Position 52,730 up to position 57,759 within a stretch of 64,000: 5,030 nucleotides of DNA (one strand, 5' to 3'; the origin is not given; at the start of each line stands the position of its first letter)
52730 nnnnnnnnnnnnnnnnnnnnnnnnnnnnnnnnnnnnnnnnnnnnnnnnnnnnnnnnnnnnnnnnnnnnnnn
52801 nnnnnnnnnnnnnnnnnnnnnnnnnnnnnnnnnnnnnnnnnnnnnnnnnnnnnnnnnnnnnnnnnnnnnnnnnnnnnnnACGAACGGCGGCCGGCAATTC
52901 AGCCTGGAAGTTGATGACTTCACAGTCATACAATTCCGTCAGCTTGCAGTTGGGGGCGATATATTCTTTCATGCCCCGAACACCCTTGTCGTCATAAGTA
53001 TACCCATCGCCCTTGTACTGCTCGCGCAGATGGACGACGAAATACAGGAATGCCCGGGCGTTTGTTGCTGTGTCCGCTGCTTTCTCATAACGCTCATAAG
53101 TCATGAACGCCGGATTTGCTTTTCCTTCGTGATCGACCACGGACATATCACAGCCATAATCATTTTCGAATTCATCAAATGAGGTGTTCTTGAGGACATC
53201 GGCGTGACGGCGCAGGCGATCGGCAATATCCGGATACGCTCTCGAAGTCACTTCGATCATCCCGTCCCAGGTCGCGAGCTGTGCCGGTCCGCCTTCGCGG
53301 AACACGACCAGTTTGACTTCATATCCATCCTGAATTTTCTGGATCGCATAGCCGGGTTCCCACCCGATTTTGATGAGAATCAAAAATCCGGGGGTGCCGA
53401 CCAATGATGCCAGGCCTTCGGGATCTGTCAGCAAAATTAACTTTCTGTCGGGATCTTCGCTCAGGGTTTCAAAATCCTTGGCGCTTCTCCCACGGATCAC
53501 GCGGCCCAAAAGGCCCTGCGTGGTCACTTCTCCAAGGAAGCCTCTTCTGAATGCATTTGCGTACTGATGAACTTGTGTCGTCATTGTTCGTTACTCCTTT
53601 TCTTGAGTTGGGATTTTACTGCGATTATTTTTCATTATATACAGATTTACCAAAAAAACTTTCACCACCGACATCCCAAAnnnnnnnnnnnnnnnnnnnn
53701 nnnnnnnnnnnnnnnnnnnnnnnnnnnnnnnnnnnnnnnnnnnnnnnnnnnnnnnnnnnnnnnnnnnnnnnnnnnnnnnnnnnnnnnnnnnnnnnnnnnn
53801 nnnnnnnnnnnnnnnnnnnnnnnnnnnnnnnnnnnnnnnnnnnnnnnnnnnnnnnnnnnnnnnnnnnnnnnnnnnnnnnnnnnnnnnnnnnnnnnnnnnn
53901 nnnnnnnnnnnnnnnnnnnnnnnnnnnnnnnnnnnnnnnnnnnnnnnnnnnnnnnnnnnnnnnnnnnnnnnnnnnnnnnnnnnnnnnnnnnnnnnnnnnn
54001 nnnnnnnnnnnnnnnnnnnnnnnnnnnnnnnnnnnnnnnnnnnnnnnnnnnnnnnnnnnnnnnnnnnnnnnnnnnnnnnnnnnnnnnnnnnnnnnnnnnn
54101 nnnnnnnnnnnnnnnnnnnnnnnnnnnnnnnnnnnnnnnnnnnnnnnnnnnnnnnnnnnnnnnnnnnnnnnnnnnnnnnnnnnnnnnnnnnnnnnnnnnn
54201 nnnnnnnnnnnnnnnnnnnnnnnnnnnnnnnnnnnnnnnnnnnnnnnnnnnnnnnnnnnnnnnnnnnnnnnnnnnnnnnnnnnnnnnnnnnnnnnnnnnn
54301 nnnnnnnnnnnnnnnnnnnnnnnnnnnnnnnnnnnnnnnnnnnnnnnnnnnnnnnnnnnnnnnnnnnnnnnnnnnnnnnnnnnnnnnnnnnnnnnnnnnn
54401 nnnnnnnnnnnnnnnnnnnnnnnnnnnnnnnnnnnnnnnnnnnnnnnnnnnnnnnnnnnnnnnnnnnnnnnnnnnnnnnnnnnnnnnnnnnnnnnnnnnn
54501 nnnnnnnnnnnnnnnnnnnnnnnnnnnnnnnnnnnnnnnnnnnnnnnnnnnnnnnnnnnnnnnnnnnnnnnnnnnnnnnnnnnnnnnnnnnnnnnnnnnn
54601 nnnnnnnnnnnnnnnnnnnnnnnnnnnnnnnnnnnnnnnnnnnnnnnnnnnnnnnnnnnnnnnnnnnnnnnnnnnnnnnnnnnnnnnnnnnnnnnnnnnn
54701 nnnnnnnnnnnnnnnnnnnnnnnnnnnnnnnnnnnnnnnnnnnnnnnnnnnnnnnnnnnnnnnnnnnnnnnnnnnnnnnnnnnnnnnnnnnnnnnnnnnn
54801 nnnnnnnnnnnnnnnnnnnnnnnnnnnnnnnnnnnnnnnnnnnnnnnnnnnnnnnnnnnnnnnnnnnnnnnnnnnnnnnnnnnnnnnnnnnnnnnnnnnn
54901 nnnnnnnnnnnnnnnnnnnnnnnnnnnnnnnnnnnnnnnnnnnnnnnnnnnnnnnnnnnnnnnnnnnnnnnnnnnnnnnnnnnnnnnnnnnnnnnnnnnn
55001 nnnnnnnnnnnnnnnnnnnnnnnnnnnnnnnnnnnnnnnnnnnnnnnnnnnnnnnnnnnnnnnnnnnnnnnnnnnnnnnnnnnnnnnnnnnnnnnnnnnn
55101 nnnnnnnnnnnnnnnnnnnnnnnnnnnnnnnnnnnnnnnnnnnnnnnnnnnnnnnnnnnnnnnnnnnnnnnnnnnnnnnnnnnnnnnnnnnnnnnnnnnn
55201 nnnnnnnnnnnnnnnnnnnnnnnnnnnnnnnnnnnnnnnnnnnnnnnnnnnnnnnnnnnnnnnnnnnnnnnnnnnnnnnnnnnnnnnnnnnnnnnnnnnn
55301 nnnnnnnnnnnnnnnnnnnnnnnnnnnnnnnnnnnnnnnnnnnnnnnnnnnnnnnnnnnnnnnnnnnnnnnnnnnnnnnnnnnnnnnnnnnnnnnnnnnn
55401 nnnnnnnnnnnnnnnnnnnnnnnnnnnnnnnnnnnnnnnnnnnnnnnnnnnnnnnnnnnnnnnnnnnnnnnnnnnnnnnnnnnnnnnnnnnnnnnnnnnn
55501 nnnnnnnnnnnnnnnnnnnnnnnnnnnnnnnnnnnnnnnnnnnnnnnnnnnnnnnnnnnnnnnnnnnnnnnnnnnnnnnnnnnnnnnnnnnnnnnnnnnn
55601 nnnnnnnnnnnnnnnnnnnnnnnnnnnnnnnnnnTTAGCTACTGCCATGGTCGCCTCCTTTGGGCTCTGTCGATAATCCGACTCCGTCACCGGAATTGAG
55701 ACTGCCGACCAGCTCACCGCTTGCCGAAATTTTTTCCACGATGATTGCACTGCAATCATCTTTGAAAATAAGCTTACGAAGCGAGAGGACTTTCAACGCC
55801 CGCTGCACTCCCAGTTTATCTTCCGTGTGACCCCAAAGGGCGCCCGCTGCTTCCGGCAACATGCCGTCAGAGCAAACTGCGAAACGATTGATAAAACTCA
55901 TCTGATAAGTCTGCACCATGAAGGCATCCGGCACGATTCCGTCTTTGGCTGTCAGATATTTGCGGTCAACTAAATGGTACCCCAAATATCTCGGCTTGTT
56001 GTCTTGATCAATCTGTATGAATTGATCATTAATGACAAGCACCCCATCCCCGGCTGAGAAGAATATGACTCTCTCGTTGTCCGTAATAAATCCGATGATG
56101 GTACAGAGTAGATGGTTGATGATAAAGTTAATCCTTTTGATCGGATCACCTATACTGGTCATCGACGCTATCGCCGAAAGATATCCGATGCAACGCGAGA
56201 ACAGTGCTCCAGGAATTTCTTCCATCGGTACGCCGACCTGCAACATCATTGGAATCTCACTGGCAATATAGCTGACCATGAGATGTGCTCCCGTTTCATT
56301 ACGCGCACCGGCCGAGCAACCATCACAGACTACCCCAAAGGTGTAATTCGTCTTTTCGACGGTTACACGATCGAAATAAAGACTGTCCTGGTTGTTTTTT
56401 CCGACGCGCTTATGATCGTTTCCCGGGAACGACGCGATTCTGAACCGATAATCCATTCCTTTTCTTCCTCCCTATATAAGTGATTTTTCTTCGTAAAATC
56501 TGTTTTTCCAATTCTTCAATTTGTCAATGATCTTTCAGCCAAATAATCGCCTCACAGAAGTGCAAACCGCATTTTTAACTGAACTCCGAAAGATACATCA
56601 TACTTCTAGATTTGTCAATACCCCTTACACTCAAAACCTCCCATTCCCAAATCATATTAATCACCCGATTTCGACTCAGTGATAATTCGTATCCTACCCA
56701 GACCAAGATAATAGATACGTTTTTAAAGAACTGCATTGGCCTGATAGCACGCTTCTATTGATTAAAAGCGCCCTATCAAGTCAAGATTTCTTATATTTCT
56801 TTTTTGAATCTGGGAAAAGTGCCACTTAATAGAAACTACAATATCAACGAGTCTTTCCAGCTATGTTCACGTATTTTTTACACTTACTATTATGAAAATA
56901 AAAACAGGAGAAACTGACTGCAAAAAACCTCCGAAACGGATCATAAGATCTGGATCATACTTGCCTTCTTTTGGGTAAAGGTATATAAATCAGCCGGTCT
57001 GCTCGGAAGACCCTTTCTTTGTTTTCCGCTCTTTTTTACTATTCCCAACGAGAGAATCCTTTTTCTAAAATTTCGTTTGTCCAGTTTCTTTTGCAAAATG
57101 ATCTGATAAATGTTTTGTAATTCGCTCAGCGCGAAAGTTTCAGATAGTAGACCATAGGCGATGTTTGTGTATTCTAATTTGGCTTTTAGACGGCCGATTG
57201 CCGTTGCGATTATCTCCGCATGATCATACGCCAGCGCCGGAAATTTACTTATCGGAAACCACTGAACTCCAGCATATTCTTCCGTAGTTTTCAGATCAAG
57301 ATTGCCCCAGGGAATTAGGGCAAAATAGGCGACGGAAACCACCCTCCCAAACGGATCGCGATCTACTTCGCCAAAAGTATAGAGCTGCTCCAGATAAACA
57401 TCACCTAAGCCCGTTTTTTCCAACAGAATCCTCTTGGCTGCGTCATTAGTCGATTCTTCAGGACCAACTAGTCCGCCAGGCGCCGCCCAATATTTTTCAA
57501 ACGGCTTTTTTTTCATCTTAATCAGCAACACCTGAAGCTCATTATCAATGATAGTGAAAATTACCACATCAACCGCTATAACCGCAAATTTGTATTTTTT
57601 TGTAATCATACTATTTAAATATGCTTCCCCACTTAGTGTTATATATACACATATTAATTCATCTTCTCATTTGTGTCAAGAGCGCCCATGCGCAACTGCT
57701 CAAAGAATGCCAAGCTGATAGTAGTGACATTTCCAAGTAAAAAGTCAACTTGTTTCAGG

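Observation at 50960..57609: TerY-P-like signalling triad (vWA, Ser/Thr kinase with Zn ribbon, PP2C) enclosing a nicotinamidase fusion, embedded in a GC-shifted NAD salvage cluster with an NrtR-like regulator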

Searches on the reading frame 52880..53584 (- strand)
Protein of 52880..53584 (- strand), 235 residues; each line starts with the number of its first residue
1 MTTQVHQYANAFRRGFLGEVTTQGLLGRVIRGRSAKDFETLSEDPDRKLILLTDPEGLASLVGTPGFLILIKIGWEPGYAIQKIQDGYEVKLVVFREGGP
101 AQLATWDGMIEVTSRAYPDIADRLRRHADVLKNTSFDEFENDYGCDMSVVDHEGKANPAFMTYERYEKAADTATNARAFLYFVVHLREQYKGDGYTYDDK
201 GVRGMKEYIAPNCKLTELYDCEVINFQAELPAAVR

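Call 59: predict_structure(alignment_id=A4)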
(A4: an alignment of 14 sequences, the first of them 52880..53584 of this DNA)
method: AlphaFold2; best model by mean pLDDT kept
length: 235 residues; sequences in the alignment: 14
mean_pLDDT: 94.3   pTM: 0.85
mean pLDDT of the five models: 94.3, 93.4, 92.8, 90.2, 76.4
residues with pLDDT >= 90: 212; 70-90: 21; 50-70: 2; < 50: 0
segments of 3 or more residues with pLDDT < 50: none
pLDDT, mean of each block of 10 residues (from residue 1): 92 97 97 96 91 96 96 92 94 95 95 96 96 96 96 94 97 97 92 91 93 95 94 77
secondary structure, 60 per line:
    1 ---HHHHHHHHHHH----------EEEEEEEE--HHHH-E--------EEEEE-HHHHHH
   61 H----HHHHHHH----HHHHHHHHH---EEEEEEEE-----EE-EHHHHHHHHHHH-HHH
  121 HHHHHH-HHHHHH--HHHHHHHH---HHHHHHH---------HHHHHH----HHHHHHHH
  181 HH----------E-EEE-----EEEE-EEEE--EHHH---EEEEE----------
elements in order: H4-14 E25-32 H35-38 E49-53 H55-61 H66-72 H77-85 E89-96 H106-116 H118-126 H128-133 H136-143 H147-153 H163-168 H173-182 E195-197 E203-206 E208-211 E221-225

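Call 67: search_solved_structures(query=A4, max_evalue=10)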
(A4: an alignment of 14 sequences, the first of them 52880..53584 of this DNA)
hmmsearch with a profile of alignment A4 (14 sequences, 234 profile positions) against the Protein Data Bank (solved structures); distinct sequences matched with E-value up to 10: 5.
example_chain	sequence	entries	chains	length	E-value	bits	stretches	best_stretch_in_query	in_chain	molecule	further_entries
5i8l_A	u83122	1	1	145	0.00032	23.4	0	62-85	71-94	Lysozyme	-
6bxg_A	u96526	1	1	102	0.5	12.9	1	61-101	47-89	Tail-specific protease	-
2i88_A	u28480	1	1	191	0.57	12.7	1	112-175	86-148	Colicin-E1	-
4gqo_A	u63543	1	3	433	0.58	12.7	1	67-129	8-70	Lmo0859 protein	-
8a3k_UNK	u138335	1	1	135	4.1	9.9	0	90-133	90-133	sc-apCC-4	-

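Call 69: fold_search(model_id=the predicted structure, library=pdb)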
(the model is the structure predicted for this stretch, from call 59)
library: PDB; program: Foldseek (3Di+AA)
matches with E <= 10: 65; with E <= 0.001: 0
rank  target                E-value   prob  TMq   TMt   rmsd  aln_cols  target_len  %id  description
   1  2zak_A                3.2e+00  0.01  0.07  0.07  12.8        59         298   10  Orthorhombic crystal structure of precursor E. coli isoaspartyl peptidase/L-asparaginase (EcAIII) with active-site T17 (released 2008-03-25)
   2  6px2_A                3.4e+00  0.01  0.09  0.07  15.9       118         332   10  Acropora millepora GAPDH (released 2019-12-25)
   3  6ynd_D                3.4e+00  0.01  0.10  0.08  15.9       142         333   13  GAPDH purified from the supernatant of HEK293F cells: crystal form 1 of 4. (released 2020-05-06)
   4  2o12                  3.4e+00  0.00  0.08  0.06  12.9       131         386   17  Mycobacterium tuberculosis Chorismate synthase in complex with FMN (released 2008-04-08)
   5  6yne_A                3.6e+00  0.01  0.10  0.08  15.9       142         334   13  GAPDH purified from the supernatant of HEK293F cells: crystal form 2 of 4. (released 2020-05-06)
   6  4u2z_A                4.0e+00  0.01  0.12  0.06  14.1       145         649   11  X-ray crystal structure of an Sco GlgEI-V279S/1,2,2-trifluromaltose complex (released 2015-07-22)
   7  6ynd_A                4.0e+00  0.01  0.10  0.08  15.9       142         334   13  GAPDH purified from the supernatant of HEK293F cells: crystal form 1 of 4. (released 2020-05-06)
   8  4o0c_A                4.3e+00  0.02  0.08  0.07  12.6        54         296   15  High resolution crystal structure of uncleaved human L-asparaginase protein (released 2014-04-30)
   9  4lsm_A                4.3e+00  0.01  0.10  0.08  15.8       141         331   11  Crystal structure of a glycosomal glyceraldehyde-3-phosphate dehydrogenase from Trypanosoma cruzi (released 2013-08-07)
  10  8br4_B                4.3e+00  0.01  0.11  0.08  16.2       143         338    9  Structure of GAPDH from Mycobacterium tuberculosis (released 2023-11-01)
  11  1txo_B                4.6e+00  0.01  0.10  0.10  11.7       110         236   13  Crystal structure of the Mycobacterium tuberculosis serine/threonine phosphatase PstP/Ppp at 1.95 A. (released 2004-11-23)
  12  4p8r_C                4.6e+00  0.01  0.09  0.07  15.7       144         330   14  Structure of a glycosomal glyceraldehyde 3-phosphate dehydrogenase from Trypanosoma brucei (released 2014-06-18)
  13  2vyn_D                4.6e+00  0.01  0.09  0.07  15.7       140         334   13  Structure of E.Coli GAPDH Rat Sperm GAPDH heterotetramer (released 2008-08-05)
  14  8de5                  4.6e+00  0.01  0.10  0.07  16.3       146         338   12  Structure of glyceraldehyde-3-phosphate dehydrogenase from Paracoccidioides lutzii (released 2023-06-21)
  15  4wni_A                4.6e+00  0.01  0.10  0.08  15.9       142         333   13  Crystal structure of the T229K mutant of human GAPDH at 2.3 angstroems resolution (released 2014-12-03)
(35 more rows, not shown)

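Call 70: search_protein_representatives(alignment_id=A4)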
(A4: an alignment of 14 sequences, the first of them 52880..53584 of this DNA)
Query: 14 sequences, 234 profile positions. Proteins with E-value up to 0.001 (for the whole library): 794; up to 1e-10: 588; up to 1e-30: 244. The best 150 are listed.
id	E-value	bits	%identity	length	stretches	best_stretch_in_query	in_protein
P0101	1.8e-105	367.9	-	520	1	2-232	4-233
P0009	2.4e-100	351.1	-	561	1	1-233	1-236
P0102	1.6e-97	341.8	-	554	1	3-232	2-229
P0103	2.7e-93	328.0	-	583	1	5-232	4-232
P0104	1.3e-91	322.5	-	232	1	3-231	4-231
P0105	1.3e-89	316.0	-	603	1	2-230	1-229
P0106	1.1e-83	296.6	-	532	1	25-232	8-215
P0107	8.0e-82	290.5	-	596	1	2-233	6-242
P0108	3.0e-81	288.6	-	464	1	2-229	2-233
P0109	6.9e-79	280.8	-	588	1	4-233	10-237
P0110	2.5e-77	275.7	-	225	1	3-225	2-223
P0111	2.5e-75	269.2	-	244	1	2-230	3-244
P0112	2.5e-73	262.7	-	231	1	6-230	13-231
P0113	1.4e-72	260.2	-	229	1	5-231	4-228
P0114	6.4e-72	258.0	-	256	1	3-231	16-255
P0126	2.7e-69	249.5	-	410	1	5-231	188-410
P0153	2.6e-61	223.4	-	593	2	5-220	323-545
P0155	9.1e-61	221.6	-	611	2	6-218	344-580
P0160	2.7e-59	216.7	-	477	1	21-215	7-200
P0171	2.8e-56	206.9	-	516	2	22-226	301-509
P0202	3.8e-51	190.1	-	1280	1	20-227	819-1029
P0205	2.6e-50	187.3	-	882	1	10-228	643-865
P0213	2.8e-49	183.9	-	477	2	44-231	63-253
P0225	9.2e-47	175.7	-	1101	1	25-225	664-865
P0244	1.7e-44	168.3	-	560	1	3-226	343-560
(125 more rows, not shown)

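Call 71: search_protein_families(library=pfam, proteins=[P0202, P0205, P0225, P0153, P0155, P0171, P0244, P0126, P0160, P0213], max_evalue=0.01)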
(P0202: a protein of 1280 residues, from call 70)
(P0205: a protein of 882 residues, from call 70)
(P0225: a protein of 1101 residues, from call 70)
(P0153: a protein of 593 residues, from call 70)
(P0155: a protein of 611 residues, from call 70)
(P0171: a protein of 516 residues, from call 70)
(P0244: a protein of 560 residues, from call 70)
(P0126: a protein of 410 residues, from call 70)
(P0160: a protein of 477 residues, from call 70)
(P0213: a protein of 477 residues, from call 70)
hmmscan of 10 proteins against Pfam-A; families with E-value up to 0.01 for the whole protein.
P0202 (1280 aa): 0 families

P0205 (882 aa): 1 family
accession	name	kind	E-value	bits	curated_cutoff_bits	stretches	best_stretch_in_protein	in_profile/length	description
PF00149.33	Metallophos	-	4e-08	34.4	21.5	1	28-343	3-189/191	Calcineurin-like phosphoesterase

P0225 (1101 aa): 1 family
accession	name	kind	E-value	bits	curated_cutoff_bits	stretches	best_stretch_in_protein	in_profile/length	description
PF00149.33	Metallophos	-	4.4e-07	31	21.5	1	22-105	4-79/191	Calcineurin-like phosphoesterase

P0153 (593 aa): 0 families

P0155 (611 aa): 0 families

P0171 (516 aa): 0 families

P0244 (560 aa): 0 families

P0126 (410 aa): 0 families

P0160 (477 aa): 1 family
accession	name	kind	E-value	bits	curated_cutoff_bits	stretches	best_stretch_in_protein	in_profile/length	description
PF00459.30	Inositol_P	-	1.5e-54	185.8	27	1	218-470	7-268/271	Inositol monophosphatase family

P0213 (477 aa): 0 families

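Call 79: search_protein_families(library=pfam, alignment_id=A5, max_evalue=1)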
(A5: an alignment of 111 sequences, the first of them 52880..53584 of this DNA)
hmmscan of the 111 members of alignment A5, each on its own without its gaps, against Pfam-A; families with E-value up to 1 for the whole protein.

A. member 1, window:52880-53584:- (235 aa): 0 families

B. families by the number of members that match (of 111 scanned): 34 families (the first 25 are shown)
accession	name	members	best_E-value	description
PF12672.12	DUF3793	5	0.0025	Protein of unknown function (DUF3793)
PF24188.1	DUF7416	1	0.0092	Family of unknown function (DUF7416)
PF16572.11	HlyD_D4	1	0.011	Long alpha hairpin domain of cation efflux system protein, CusB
PF19955.5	EAD1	1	0.019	Effector-associated domain 1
PF03452.20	Anp1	1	0.02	Anp1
PF09602.15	PhaP_Bmeg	1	0.044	Polyhydroxyalkanoic acid inclusion protein (PhaP_Bmeg)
PF22335.1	Cas10-Cmr2_palm2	1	0.053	Cas10/Cmr2, second palm domain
PF24978.1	Death_Lrrd1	1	0.057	Lrrd1 death domain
PF17839.6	CNP_C_terminal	1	0.059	C-terminal domain of cyclic nucleotide phosphodiesterase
PF23864.1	DUF7222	1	0.065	Domain of unknown function (DUF7222)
PF01015.23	Ribosomal_S3Ae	1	0.074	Ribosomal S3Ae family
PF02421.24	FeoB_N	1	0.083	Ferrous iron transport protein B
PF23184.1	WD40_CFAP43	1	0.084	CFAP43, WD40 domain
PF13494.11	DUF4119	1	0.088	Domain of unknown function, B. Theta Gene description (DUF4119)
PF24413.1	W02B3_4_N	1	0.091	W02B3.4-like, N-terminal domain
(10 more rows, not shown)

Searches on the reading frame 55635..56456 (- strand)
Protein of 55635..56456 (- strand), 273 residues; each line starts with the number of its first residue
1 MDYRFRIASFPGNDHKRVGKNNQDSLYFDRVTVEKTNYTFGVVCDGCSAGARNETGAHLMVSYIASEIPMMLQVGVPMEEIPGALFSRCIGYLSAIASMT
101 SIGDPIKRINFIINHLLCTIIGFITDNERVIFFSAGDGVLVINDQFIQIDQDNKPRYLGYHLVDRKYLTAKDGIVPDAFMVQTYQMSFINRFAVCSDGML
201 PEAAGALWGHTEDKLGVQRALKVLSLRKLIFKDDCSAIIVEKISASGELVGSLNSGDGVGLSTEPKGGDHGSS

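Call 3: search_protein_families(library=pfam, proteins=[window:55635-56456:-], max_evalue=0.01)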
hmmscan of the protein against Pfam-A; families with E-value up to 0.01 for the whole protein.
window:55635-56456:- (273 aa): 1 family
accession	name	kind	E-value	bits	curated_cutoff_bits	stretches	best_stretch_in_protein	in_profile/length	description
PF13672.11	PP2C_2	-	4.1e-08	33.4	24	1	12-199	2-174/209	Protein phosphatase 2C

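Call 9: search_protein_families(library=ncbifam, proteins=[window:55635-56456:-], max_evalue=0.01)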
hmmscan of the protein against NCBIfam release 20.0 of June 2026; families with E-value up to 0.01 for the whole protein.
window:55635-56456:- (273 aa): 0 families

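Call 10: search_protein_families(library=padloc, proteins=[window:55635-56456:-], max_evalue=0.01)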
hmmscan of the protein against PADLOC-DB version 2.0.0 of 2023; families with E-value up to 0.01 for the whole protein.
window:55635-56456:- (273 aa): 0 families

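Call 11: search_protein_families(library=phrogs, proteins=[window:55635-56456:-], max_evalue=0.01)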
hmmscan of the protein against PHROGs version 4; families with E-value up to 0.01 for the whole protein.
window:55635-56456:- (273 aa): 0 families

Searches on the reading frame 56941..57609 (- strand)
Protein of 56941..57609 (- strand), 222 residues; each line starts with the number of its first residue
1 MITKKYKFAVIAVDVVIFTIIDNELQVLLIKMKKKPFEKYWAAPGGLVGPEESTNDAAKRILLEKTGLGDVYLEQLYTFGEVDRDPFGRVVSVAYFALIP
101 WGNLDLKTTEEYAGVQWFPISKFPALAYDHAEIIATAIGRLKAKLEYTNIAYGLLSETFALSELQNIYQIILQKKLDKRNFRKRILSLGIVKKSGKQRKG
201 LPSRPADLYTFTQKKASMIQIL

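Call 3: search_protein_families(library=pfam, proteins=[window:56941-57609:-], max_evalue=0.01)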
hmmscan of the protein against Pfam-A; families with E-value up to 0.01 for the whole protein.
window:56941-57609:- (222 aa): 3 families
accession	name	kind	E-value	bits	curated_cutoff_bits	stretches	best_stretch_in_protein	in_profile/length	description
PF21906.2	NrtR_WHD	-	8.4e-21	74.3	27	1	153-211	3-61/61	NrtR DNA-binding winged helix domain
PF00293.34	NUDIX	-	1.6e-16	61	21.1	1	13-135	4-132/134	NUDIX domain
PF19368.5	AraR_C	-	3.7e-10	40.4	23.8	1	147-214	1-69/82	AraR C-terminal winged HTH domain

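Call 9: search_protein_families(library=ncbifam, proteins=[window:56941-57609:-], max_evalue=0.01)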
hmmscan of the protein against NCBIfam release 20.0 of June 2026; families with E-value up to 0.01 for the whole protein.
window:56941-57609:- (222 aa): 12 families
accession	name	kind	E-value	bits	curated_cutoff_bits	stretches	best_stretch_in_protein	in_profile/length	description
NF050029.2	TransRepNtr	equivalog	5.3e-50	170.2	400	1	4-214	15-228/245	ADPR responsive transcriptional repressor NtrR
NF003788.0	PRK05379.1-5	equivalog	7.9e-07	28.7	354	1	22-134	221-344/351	bifunctional nicotinamide-nucleotide adenylyltransferase/Nudix hydroxylase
NF003787.0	PRK05379.1-4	equivalog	8.3e-06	25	449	1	6-126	204-327/346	bifunctional nicotinamide-nucleotide adenylyltransferase/Nudix hydroxylase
NF003786.0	PRK05379.1-2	equivalog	4e-05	23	397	1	23-139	227-353/354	bifunctional nicotinamide-nucleotide adenylyltransferase/Nudix hydroxylase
NF006530.0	PRK08999.1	equivalog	7.2e-05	22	245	1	12-71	5-65/315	Nudix family hydrolase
NF003785.0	PRK05379.1-1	equivalog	0.00013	21.3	418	1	6-104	199-300/347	bifunctional nicotinamide-nucleotide adenylyltransferase/Nudix hydroxylase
NF003790.0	PRK05379.2-2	equivalog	0.00028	20.1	403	1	12-135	215-348/354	bifunctional nicotinamide mononucleotide adenylyltransferase/ADP-ribose pyrophosphatase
NF006961.0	PRK09438.1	equivalog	0.0013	18.2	103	1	4-68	3-61/151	dihydroneopterin triphosphate diphosphatase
NF011963.0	PRK15434.1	subfamily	0.0014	18.3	146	1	16-68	19-72/159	GDP-mannose mannosyl hydrolase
NF041652.1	Nud_hyd_Dein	equivalog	0.0018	18.5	200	1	19-126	19-130/152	Nudix hydrolase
NF008736.0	PRK11762.1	equivalog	0.0019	17.8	169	1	15-77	50-112/186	ADP compounds hydrolase NudE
NF012016.0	PRK15472.1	equivalog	0.0073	16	95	0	15-67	5-59/141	nucleoside triphosphatase NudI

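Call 10: search_protein_families(library=padloc, proteins=[window:56941-57609:-], max_evalue=0.01)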
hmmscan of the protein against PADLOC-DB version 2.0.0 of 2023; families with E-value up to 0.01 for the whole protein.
window:56941-57609:- (222 aa): 1 family
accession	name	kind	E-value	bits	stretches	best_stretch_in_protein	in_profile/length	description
PDLC04899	PDC-S07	-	8.7e-06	23.4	1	15-134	9-123/135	-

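Call 11: search_protein_families(library=phrogs, proteins=[window:56941-57609:-], max_evalue=0.01)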
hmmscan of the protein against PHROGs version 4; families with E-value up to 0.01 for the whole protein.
window:56941-57609:- (222 aa): 3 families
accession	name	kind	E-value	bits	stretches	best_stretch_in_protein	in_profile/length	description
phrog_1198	-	other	2.2e-22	81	1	6-214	30-249/253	MutT/NUDIX hydrolase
phrog_10313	-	other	2.5e-06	28.4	1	15-151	16-150/159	nudix hydrolase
phrog_6216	-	unknown function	0.0025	17.6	1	26-125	14-100/545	-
